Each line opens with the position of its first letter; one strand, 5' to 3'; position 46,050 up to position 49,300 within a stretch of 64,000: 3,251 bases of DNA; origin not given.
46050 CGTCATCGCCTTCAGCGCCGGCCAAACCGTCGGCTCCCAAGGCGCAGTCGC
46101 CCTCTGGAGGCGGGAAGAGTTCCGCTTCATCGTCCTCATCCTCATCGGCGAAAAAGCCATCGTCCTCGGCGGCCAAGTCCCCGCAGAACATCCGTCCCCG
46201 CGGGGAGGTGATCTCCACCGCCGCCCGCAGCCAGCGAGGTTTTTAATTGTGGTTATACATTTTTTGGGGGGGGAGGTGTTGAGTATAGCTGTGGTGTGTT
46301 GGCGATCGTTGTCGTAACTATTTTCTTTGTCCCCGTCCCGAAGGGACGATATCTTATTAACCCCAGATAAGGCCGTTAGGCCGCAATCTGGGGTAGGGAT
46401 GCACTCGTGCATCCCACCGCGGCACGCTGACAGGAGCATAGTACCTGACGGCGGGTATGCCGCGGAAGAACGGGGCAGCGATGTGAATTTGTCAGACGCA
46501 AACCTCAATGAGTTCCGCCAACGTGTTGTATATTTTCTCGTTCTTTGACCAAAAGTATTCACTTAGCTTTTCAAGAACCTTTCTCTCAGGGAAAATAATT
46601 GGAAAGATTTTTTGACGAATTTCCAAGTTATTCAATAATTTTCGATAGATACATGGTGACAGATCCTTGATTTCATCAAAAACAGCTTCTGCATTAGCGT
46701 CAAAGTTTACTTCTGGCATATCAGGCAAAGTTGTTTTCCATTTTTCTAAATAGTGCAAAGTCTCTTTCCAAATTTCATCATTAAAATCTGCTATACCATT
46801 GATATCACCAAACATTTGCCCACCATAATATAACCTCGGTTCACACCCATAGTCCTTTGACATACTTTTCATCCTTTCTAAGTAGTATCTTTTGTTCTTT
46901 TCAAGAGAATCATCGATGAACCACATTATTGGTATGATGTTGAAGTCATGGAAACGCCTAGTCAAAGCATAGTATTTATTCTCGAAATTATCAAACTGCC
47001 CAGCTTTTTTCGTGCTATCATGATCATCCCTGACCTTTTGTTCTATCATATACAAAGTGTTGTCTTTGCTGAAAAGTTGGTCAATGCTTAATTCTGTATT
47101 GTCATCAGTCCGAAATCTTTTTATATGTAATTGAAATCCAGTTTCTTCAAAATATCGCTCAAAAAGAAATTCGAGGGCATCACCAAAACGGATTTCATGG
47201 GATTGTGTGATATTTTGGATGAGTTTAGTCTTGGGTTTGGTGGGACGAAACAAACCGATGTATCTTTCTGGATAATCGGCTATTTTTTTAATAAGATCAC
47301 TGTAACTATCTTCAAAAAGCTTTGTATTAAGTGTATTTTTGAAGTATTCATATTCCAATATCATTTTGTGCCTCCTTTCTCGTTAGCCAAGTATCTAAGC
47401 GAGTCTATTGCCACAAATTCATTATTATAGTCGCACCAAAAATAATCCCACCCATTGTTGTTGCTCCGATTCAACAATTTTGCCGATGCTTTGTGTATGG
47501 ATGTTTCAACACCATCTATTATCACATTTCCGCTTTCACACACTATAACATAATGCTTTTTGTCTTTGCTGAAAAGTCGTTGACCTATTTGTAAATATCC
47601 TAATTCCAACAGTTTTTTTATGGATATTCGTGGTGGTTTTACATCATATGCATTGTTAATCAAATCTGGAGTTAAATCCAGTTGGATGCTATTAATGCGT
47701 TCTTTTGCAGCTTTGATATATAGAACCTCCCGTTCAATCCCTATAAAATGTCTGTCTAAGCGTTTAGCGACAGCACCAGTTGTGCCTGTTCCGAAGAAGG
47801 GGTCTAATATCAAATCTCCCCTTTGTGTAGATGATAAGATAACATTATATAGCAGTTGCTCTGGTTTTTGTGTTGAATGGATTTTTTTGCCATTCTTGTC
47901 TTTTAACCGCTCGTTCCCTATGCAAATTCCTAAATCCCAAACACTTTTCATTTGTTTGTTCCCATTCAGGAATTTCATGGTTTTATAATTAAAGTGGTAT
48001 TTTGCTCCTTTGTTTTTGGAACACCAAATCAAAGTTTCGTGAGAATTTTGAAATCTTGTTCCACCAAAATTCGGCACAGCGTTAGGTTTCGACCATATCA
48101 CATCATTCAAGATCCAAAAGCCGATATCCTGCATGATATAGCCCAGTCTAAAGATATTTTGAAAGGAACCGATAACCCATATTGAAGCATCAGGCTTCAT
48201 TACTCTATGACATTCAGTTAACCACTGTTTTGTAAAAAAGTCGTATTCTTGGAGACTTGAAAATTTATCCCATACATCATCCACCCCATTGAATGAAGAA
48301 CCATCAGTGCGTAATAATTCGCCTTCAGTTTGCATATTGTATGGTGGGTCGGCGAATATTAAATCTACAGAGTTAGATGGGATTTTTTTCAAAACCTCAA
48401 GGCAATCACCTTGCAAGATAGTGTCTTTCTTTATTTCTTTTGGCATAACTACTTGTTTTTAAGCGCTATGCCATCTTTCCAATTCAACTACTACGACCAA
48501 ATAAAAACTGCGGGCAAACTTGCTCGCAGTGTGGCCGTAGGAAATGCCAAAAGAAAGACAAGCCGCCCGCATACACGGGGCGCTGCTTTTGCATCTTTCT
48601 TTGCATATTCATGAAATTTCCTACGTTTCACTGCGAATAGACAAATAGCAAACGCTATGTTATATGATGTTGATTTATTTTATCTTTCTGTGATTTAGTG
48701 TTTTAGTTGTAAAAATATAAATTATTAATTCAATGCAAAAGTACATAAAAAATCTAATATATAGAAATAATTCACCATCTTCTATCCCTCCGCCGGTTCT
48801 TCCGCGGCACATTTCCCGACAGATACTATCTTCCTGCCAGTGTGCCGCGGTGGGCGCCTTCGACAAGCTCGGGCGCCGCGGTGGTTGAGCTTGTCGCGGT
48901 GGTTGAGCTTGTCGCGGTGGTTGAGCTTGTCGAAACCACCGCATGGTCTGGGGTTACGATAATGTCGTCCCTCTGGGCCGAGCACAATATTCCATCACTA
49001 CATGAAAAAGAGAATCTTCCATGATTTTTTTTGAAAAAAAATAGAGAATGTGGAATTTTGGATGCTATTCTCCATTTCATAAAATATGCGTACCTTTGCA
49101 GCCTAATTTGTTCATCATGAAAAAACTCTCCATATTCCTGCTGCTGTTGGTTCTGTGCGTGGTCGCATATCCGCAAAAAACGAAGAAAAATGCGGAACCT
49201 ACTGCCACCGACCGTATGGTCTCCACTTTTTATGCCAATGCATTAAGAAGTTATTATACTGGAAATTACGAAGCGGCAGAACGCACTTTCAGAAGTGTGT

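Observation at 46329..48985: The RM cassette is bracketed by two inverted copies of a GC-rich, multi-hairpin ~150-200 bp element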

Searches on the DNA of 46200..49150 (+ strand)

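Call 13: search_dna_similar(query=window:46320-46490:+, collection=plasmids, mode=distant, max_evalue=0.01)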
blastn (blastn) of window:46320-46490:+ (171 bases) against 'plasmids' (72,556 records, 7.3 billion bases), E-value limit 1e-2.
No match.

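Call 17: search_rna_families(source=window, start=46200, end=49150, threshold=evalue, max_evalue=10)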
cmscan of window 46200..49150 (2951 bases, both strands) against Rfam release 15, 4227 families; matches with E-value up to 10: 5.
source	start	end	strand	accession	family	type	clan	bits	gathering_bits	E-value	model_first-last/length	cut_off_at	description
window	49004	49086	+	RF00238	ctRNA_pND324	Gene; antisense;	-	23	45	3.2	1-86/86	no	ctRNA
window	46720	46786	-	RF02305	TtnuCD31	Gene; snRNA; snoRNA; CD-box;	-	21.4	75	2.4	1-67/67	no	Tetrahymena snoRNA TtnuCD31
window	46361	46415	+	RF02564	naRNA4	Gene; sRNA;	-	19.6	59.5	2.2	1-77/77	no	Nucleoid-associated noncoding RNA 4 (CssrE)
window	46335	46352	-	RF01687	Acido-Lenti-1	Gene; sRNA;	-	17.1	37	1.1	28-45/46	no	Acido-Lenti-1 RNA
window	48016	48152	+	RF00114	S15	Cis-reg; leader;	CL00121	14.1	39.5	5.8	1-117/117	no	Ribosomal S15 leader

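Call 45: build_rna_model(alignment_id=A3)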
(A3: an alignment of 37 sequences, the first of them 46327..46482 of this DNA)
Model R1 built from alignment A3 (37 sequences, 168 columns); structure: RNAalifold consensus.
model positions 158; base pairs 25; branch points 2; effective number of sequences 2.62; information 0.59 bits per position. Calibrated on 0.2 Mb of random sequence (short: E-values are rough).
structure used (alignment columns):
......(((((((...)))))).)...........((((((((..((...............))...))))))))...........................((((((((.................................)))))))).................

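Call 46: search_with_rna_model(model_id=R1, sources=[window, L114, L115, L116, L117, L118, L119, L120, L142, L143, L144, L145, L146], max_evalue=1)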
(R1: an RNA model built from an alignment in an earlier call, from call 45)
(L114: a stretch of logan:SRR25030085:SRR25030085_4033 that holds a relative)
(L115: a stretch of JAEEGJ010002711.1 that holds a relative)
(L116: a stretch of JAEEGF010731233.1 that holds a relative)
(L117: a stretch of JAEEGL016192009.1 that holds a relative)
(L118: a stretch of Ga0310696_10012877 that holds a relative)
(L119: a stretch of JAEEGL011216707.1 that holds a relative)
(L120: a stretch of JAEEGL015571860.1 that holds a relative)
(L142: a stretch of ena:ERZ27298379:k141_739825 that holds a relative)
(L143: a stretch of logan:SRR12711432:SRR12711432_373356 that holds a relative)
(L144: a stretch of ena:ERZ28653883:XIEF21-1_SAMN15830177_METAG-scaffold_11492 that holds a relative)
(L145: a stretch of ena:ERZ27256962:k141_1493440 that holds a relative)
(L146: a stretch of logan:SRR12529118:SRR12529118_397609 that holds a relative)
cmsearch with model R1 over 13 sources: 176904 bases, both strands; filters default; matches with E-value up to 1: 15.
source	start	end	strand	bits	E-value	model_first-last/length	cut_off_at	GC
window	46327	46482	+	150.9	1.6e-33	1-158/158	no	0.6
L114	8367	8522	+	150.9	1.6e-33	1-158/158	no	0.6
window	48785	48987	-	78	1.7e-16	1-158/158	no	0.62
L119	4477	4581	+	61.5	1.2e-12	1-158/158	no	0.52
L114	10825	10925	-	60.5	2.1e-12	1-158/158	no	0.66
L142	6042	6195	-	59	4.5e-12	1-158/158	no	0.52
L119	4616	4721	-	48.3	1.4e-09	1-158/158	no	0.56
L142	6217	6372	+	37.4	5.1e-07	1-158/158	no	0.53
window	31355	31528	+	25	0.0004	1-158/158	no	0.44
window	48802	48850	+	22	0.0019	93-141/158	no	0.61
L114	10842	10890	+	22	0.0019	93-141/158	no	0.61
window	46417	46465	-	11.1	0.7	93-141/158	no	0.69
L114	8457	8505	-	11.1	0.7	93-141/158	no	0.69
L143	1450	1544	-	11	0.72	63-158/158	5'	0.57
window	66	111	-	11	0.75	7-70/158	no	0.65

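Call 51: search_with_rna_model(model_id=R1, sources=[L001, L004, L009, L010, L013, L014, L015, L018, L020, L023, L025, L026, L030, L031, L032, L035, L036, L041, L042, L043, L044, L049, L050, L051, L054, L059, L064, L066, L067, L068, L069, L070, L076, L077, L078, L083, L084, L085, L086, L087, L088, L090, L091, L093, L097, L104, L106, L108, L109, L110, L111], max_evalue=0.01, make_alignment=true)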
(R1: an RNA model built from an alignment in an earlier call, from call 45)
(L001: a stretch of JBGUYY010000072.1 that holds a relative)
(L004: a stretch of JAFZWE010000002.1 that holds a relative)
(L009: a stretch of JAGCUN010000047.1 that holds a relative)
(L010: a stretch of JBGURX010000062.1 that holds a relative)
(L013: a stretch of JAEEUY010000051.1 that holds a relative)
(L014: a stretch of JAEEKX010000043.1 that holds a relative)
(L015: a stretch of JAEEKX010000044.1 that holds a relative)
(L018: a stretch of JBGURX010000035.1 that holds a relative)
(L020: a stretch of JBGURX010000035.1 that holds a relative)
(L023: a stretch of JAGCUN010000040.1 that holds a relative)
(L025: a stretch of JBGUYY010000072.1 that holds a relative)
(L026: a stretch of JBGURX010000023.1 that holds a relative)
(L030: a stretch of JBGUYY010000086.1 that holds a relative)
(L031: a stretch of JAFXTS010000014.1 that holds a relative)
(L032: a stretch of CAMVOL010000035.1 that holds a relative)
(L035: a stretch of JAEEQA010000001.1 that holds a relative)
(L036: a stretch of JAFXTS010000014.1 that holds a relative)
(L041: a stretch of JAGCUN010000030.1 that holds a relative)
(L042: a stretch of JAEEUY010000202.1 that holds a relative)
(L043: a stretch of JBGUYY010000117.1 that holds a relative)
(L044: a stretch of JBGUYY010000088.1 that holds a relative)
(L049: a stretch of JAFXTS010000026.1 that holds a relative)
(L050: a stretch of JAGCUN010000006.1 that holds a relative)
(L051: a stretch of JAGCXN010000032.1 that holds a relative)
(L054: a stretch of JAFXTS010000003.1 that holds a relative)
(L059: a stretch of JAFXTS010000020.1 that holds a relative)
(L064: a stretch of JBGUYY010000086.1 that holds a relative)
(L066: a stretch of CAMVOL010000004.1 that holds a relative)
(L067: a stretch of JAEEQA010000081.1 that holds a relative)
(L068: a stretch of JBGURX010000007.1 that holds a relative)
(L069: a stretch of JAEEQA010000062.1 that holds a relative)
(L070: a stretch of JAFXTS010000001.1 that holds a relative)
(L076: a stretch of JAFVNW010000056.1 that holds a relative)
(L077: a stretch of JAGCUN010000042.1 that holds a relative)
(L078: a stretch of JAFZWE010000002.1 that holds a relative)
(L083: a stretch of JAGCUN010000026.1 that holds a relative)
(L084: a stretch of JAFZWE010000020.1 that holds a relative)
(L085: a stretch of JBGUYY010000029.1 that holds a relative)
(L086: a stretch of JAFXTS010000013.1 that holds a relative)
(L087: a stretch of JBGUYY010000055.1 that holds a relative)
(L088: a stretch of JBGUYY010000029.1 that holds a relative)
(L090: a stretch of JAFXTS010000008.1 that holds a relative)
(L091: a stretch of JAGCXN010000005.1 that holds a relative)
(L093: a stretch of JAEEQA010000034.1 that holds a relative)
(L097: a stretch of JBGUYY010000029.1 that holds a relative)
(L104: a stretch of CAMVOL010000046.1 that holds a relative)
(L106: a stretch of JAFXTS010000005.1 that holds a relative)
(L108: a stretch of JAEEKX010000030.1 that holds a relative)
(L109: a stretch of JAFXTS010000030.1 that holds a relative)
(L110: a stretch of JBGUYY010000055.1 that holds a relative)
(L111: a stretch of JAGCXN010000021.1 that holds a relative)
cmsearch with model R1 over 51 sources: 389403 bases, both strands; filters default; matches with E-value up to 0.01: 63.
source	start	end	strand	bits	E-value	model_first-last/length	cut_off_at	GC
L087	1783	1942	-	162.9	5.7e-36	1-158/158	no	0.59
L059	7551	7712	+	158.6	5.6e-35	1-158/158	no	0.63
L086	1883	2040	+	158.6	5.7e-35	1-158/158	no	0.6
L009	3365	3526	-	156.1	2.2e-34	1-158/158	no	0.61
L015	1728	1885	+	155.5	3.1e-34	1-158/158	no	0.62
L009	3897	4058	-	154.6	4.8e-34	1-158/158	no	0.62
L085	7176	7336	-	154.5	5e-34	1-158/158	no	0.65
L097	5754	5913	+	152.6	1.4e-33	1-158/158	no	0.53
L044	6920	7079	+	152.4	1.6e-33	1-158/158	no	0.61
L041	125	286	+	151.8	2.3e-33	1-158/158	no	0.54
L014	5573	5726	-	150.5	4.4e-33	1-158/158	no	0.58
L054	2745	2904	-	150.3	5e-33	1-158/158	no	0.62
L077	892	1049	-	150.3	5.1e-33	1-158/158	no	0.58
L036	2291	2444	-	148.4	1.4e-32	1-158/158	no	0.6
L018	7694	7847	-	147.9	1.8e-32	1-158/158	no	0.62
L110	6967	7120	+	147.6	2.1e-32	1-158/158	no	0.58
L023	3076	3237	-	146.8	3.2e-32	1-158/158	no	0.65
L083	3312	3474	+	146.7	3.4e-32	1-158/158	no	0.58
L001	3525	3684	-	146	5e-32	1-158/158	no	0.55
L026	2497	2656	+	144.6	1.1e-31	1-158/158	no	0.63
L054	2237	2396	-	143.8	1.6e-31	1-158/158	no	0.66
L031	3639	3780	+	143.8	1.6e-31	1-158/158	no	0.58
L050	1561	1720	+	143.5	1.9e-31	1-158/158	no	0.64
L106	7737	7895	-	143.2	2.2e-31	1-158/158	no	0.57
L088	5128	5286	-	140.8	7.9e-31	1-158/158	no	0.53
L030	7143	7284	+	136.1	1e-29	1-158/158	no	0.62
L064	6390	6530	-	134.4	2.6e-29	1-158/158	no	0.6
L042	2806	2962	-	134.3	2.7e-29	1-158/158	no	0.51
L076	2973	3128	-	131.7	1.1e-28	1-158/158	no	0.67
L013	7752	7908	-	131.6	1.1e-28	1-158/158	no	0.5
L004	6943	7092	+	131.6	1.2e-28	1-158/158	no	0.67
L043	844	1001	-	130.5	2.1e-28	1-158/158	no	0.54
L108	5365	5514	+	129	4.7e-28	1-158/158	no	0.69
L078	1360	1506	-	119.2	9.1e-26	1-158/158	no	0.59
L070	1343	1497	+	117.8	1.9e-25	1-158/158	no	0.75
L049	3771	3910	-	114.6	1e-24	1-158/158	no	0.63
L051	4421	4579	+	95.3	3.4e-20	1-158/158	no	0.59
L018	6656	6797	+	91.2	3.1e-19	1-158/158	no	0.61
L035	4997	5155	+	88.5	1.3e-18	1-158/158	no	0.62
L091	694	845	+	87.8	2e-18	1-158/158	no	0.57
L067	2992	3147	-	86.4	4e-18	1-158/158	no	0.61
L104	4243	4403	+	84.8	9.7e-18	1-158/158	no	0.61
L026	2302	2410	-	83.4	2.1e-17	1-158/158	no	0.61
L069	5049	5205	-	81.9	4.5e-17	1-158/158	no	0.61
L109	1696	1836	+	81.7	5e-17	1-158/158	no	0.6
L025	3222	3329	-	81.5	5.7e-17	1-158/158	no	0.71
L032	1850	2006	-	76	1.1e-15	1-158/158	no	0.59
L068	296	415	+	75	1.8e-15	1-158/158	no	0.67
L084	263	371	-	71.6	1.2e-14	1-158/158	no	0.63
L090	548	692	+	71.5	1.2e-14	1-158/158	no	0.51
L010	1866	1983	-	70.7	1.9e-14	1-158/158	no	0.66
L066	4708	4875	-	68.8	5.2e-14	1-158/158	no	0.65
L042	5984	6065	-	65.4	3.3e-13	77-158/158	5'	0.55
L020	499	655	-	62.2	1.8e-12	1-158/158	no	0.48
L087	3144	3251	-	61.8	2.2e-12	1-158/158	no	0.56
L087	120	222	+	61.6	2.5e-12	1-158/158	no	0.65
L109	1544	1674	+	60.8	3.9e-12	1-158/158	no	0.53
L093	4006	4168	-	60.6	4.3e-12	1-158/158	no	0.61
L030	7272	7397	-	56.3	4.2e-11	1-158/158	no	0.63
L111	2391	2544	-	42.9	5.9e-08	1-158/158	no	0.58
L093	1357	1511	+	30.5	4.5e-05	1-158/158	no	0.43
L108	5018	5175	+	26.1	0.00048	1-158/158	no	0.56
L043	932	967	+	25.8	0.00058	35-70/158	no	0.58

Alignment A4: 63 matches aligned to the model, 293 columns, each read 5' to 3' on its own strand. Consensus structure (alignment columns), stored with it:
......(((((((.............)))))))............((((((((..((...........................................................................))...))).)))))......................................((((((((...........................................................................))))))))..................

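Call 100: search_with_rna_model(model_id=R1, sources=[L148, L149, L150, L151, L152, L153, L154, L155, L156, L157, L158], max_evalue=1)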
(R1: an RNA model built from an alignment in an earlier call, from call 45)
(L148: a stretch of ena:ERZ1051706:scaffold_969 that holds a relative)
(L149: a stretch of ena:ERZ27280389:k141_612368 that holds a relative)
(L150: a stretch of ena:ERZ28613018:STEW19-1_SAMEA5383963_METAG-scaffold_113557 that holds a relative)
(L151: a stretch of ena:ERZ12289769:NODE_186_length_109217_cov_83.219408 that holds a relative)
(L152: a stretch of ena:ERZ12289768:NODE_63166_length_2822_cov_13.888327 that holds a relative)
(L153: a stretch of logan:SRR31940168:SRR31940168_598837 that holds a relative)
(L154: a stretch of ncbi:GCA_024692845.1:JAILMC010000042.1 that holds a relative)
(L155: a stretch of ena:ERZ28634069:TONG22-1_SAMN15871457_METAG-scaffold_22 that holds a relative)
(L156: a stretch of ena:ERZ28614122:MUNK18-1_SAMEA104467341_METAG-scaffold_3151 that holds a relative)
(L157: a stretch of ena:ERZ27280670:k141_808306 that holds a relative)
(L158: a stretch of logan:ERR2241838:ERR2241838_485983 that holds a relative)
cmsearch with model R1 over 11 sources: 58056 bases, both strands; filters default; matches with E-value up to 1: 0.
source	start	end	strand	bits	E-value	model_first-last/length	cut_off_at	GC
